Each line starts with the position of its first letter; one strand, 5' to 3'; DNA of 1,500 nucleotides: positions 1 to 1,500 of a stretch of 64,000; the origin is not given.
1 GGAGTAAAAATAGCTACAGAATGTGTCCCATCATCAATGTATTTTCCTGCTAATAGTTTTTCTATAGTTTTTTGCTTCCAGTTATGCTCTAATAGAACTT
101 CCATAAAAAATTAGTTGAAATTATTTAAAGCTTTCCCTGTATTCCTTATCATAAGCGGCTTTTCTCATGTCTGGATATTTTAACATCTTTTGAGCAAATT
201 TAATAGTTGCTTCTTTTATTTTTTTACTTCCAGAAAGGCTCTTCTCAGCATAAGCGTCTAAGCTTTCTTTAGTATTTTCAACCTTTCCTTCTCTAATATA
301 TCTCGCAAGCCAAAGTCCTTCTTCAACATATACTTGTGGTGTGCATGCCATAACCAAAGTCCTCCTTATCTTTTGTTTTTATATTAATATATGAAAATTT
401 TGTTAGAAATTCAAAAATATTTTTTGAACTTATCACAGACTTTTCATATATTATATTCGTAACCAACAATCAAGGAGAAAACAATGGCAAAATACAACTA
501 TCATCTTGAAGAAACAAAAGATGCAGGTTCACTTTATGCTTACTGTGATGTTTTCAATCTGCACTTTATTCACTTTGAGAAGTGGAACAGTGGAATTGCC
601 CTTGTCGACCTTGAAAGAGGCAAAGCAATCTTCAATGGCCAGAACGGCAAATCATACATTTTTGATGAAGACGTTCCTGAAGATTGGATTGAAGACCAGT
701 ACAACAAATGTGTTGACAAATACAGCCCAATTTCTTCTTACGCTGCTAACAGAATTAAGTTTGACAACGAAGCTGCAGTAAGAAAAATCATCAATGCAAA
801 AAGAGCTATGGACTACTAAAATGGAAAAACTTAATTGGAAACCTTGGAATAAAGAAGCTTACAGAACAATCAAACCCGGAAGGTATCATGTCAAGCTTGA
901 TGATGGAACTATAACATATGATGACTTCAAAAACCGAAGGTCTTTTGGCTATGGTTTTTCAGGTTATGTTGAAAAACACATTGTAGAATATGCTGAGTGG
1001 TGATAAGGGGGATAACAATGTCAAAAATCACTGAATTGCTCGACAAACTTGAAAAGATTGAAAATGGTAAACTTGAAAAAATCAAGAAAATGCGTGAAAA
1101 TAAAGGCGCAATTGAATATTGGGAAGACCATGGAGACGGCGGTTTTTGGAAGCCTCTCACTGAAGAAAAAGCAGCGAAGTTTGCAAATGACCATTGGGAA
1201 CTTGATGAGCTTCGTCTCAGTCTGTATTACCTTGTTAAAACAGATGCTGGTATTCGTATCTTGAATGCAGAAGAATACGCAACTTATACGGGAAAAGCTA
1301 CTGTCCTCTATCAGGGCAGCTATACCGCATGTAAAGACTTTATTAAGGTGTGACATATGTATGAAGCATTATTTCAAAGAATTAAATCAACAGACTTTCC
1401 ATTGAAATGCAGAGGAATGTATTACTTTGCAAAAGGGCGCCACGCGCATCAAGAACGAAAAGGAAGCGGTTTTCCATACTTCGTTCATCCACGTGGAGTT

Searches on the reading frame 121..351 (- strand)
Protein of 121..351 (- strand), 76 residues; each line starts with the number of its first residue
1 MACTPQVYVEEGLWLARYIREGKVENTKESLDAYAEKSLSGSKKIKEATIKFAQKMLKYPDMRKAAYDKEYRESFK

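Call 69: search_protein_families(library=padloc, proteins=[window:121-351:-], max_evalue=0.01)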
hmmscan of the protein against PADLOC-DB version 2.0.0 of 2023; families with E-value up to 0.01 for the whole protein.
window:121-351:- (76 aa): 0 families

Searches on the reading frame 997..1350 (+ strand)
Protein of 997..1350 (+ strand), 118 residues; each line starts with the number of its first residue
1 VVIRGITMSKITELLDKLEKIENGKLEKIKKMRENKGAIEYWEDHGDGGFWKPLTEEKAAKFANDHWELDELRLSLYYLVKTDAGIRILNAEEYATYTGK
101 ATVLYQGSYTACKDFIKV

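Call 3: search_protein_families(library=pfam, proteins=[window:997-1350:+], max_evalue=0.1)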
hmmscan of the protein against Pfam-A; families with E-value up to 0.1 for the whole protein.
window:997-1350:+ (118 aa): 1 family
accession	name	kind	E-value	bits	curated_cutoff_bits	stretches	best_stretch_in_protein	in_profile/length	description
PF01786.24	AOX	-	0.057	13.5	22.7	0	18-44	161-187/216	Alternative oxidase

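Call 4: search_protein_families(library=phrogs, proteins=[window:997-1350:+], max_evalue=0.01)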
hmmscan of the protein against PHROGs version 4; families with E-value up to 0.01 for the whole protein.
window:997-1350:+ (118 aa): 0 families

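Call 69: search_protein_families(library=padloc, proteins=[window:1018-1350:+], max_evalue=0.01)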
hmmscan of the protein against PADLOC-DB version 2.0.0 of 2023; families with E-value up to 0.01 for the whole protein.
window:1018-1350:+ (111 aa): 0 families
